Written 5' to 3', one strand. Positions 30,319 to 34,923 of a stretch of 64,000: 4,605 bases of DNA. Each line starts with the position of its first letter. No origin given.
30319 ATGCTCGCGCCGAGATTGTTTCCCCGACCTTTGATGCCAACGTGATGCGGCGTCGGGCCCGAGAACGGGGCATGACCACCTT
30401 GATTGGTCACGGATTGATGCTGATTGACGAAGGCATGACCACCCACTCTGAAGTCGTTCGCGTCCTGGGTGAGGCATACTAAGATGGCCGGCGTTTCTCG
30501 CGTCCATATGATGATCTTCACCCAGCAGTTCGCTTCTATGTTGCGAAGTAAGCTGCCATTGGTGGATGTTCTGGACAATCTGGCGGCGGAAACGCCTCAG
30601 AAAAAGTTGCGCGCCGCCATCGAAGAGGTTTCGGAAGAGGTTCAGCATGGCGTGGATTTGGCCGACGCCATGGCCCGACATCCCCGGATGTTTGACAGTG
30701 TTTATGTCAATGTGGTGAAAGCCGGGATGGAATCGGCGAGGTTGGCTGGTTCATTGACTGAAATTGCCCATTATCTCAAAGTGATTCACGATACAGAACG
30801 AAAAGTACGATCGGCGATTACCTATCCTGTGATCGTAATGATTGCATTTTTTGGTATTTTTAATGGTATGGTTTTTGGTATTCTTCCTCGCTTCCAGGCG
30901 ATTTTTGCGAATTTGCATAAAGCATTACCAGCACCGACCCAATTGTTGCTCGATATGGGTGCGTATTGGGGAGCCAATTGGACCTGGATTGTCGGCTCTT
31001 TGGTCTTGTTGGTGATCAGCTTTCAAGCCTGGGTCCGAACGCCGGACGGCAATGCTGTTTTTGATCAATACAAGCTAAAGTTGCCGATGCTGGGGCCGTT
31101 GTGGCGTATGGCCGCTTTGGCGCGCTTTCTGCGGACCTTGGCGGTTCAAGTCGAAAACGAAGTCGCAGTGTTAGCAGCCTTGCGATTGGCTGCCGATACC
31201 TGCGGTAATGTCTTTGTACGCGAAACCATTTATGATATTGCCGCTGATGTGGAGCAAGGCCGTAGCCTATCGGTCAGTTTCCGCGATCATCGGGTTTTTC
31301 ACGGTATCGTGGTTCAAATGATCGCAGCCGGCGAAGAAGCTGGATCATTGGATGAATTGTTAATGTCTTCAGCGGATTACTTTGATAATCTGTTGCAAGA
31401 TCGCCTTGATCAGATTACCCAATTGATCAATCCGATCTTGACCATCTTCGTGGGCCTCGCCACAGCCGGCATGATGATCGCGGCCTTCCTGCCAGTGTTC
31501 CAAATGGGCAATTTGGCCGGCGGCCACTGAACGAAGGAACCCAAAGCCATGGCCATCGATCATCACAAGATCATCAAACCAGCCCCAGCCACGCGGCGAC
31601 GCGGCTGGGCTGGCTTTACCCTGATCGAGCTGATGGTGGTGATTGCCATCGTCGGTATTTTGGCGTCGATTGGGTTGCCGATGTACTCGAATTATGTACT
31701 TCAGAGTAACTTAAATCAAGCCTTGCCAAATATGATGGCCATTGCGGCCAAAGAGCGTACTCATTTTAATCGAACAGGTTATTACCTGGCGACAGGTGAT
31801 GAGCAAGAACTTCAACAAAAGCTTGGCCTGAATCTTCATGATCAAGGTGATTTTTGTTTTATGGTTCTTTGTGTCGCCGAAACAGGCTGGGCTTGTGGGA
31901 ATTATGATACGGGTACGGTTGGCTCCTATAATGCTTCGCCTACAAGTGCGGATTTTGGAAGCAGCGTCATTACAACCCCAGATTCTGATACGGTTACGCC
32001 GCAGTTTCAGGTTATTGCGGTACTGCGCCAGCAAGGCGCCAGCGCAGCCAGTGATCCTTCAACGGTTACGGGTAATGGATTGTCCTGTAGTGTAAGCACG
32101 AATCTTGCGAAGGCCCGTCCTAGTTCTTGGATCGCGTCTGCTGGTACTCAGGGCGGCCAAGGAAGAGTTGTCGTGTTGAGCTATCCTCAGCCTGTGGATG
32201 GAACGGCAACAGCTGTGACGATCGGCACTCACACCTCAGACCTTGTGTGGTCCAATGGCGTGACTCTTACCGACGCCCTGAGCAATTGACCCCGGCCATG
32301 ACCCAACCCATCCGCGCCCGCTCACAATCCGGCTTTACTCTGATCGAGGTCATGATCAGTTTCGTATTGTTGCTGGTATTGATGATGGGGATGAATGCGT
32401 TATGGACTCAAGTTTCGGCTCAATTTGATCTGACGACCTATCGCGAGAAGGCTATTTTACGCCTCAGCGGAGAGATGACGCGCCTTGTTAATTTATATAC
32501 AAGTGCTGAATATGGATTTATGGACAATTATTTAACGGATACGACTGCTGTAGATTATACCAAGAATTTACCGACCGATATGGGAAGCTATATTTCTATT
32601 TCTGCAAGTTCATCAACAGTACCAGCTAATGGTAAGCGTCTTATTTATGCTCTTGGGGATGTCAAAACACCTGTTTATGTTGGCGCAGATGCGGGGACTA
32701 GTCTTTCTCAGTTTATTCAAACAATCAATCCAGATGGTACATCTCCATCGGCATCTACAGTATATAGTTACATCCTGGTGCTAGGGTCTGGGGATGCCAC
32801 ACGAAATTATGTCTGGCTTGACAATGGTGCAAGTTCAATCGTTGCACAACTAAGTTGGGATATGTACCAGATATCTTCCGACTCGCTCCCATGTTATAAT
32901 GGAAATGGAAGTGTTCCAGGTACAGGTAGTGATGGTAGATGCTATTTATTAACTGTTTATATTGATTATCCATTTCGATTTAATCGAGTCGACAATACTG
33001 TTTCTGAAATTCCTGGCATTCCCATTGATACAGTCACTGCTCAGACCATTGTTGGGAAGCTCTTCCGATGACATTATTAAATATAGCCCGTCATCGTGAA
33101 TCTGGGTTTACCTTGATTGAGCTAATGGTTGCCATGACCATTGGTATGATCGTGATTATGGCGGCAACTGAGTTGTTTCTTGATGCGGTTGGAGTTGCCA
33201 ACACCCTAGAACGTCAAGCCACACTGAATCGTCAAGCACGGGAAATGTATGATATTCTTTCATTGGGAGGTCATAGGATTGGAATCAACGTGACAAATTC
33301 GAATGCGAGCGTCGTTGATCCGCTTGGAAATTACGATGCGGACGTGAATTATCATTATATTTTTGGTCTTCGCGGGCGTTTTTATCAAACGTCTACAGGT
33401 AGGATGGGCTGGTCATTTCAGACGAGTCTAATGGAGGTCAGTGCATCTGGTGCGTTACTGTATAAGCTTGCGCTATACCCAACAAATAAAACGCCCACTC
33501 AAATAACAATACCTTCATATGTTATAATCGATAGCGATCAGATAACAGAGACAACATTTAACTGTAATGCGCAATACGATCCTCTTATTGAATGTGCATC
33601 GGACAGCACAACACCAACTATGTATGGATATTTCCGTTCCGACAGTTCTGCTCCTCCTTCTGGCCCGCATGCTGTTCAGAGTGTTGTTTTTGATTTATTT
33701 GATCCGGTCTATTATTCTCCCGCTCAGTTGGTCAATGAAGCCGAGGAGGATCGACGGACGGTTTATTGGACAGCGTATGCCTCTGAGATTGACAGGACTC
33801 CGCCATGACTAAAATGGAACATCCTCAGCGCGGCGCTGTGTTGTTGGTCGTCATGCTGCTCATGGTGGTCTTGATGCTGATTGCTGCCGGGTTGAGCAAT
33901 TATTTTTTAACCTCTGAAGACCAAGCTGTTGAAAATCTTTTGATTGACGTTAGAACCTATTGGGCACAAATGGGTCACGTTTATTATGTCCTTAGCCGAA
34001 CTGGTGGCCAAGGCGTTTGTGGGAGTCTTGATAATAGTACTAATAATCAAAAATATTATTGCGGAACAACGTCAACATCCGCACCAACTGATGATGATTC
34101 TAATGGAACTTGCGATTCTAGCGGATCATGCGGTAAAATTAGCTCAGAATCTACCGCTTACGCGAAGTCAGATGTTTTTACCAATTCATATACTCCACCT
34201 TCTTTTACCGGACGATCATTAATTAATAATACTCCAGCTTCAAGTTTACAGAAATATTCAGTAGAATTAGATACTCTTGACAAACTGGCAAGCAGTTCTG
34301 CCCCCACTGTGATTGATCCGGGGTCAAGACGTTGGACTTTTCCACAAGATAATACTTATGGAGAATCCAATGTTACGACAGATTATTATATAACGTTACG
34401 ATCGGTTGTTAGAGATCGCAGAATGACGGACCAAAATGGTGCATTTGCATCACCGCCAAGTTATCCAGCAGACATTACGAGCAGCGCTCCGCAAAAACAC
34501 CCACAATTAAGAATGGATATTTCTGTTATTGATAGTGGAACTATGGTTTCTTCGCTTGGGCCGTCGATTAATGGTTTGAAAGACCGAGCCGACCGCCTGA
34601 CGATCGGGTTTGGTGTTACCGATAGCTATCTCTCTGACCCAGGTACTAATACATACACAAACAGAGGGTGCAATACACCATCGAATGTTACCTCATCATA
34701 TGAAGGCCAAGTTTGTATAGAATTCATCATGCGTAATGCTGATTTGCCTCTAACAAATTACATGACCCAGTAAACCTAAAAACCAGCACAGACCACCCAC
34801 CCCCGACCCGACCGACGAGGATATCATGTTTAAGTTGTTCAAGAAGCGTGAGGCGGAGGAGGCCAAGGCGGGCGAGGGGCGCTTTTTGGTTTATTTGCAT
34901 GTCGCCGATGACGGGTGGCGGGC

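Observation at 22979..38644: Compact, co-directional T4P/T2SS-like machine with fused alignment-complex genes and no retraction ATPase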

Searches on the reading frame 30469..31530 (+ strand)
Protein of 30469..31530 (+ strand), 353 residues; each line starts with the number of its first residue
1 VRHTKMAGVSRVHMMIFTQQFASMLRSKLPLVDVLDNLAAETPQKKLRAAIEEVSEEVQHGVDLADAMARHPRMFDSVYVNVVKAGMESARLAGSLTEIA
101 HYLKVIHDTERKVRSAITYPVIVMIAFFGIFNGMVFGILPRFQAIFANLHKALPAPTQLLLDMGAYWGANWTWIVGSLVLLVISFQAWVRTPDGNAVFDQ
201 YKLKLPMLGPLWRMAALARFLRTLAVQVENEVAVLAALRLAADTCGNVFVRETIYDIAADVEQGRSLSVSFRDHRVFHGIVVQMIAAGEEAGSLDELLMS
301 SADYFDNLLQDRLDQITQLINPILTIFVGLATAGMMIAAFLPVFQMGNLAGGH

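Call 4: search_protein_families(library=pfam, proteins=[window:30469-31530:+], max_evalue=0.01)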
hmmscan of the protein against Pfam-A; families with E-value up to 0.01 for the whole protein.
window:30469-31530:+ (353 aa): 1 family
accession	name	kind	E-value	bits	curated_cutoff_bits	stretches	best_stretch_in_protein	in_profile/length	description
PF00482.28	T2SSF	-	4.2e-52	175.8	25.2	2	220-342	1-125/125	Type II secretion system (T2SS), protein F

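Call 6: search_protein_families(library=ncbifam, proteins=[window:30469-31530:+], max_evalue=0.01)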
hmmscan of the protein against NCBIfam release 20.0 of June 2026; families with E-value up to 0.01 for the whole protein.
window:30469-31530:+ (353 aa): 6 families
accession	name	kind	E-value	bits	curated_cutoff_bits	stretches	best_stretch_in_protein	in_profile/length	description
TIGR02120.1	GspF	equivalog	5.6e-82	276.1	424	1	6-349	57-400/401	type II secretion system inner membrane protein GspF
NF052606.1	T4PiliAsmPilCMyx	equivalog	1.4e-80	271.2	700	1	6-347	74-415/419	type IV pilus assembly protein PilC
NF052607.1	T4PiliAsmPilCThrm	equivalog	8.8e-72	242.4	700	1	13-346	67-400/406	type IV pilus assembly protein PilC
NF007861.0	PRK10573.1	equivalog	8.4e-61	206.2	401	1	12-351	59-399/401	protein transport protein HofC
NF047826.1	T3SSXpsF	equivalog_domain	2.2e-48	165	650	1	12-349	66-403/405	type II secretion system protein XpsF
NF041012.2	T4P_ComGB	equivalog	4.9e-34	118.2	240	1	17-346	6-330/332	competence type IV pilus assembly protein ComGB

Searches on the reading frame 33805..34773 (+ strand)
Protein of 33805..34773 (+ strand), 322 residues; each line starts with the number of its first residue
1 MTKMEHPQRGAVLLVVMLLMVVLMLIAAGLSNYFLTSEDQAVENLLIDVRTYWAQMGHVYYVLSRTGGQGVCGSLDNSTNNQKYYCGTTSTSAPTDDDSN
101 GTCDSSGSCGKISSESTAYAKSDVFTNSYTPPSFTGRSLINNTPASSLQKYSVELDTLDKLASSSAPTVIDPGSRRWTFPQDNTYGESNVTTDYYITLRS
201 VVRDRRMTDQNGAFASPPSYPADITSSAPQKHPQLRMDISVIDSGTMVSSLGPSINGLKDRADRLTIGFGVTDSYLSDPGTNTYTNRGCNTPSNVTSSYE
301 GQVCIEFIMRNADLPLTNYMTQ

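Call 5: search_protein_families(library=pfam, proteins=[window:33805-34773:+], max_evalue=0.01)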
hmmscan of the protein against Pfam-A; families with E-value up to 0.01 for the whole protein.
window:33805-34773:+ (322 aa): 0 families

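Call 7: search_protein_families(library=ncbifam, proteins=[window:33805-34773:+], max_evalue=0.01)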
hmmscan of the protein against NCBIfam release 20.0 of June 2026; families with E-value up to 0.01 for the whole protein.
window:33805-34773:+ (322 aa): 1 family
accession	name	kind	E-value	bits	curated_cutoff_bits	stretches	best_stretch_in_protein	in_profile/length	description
NF037980.1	T2SS_GspK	equivalog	0.0036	16.9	130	1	8-59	1-51/307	type II secretion system minor pseudopilin GspK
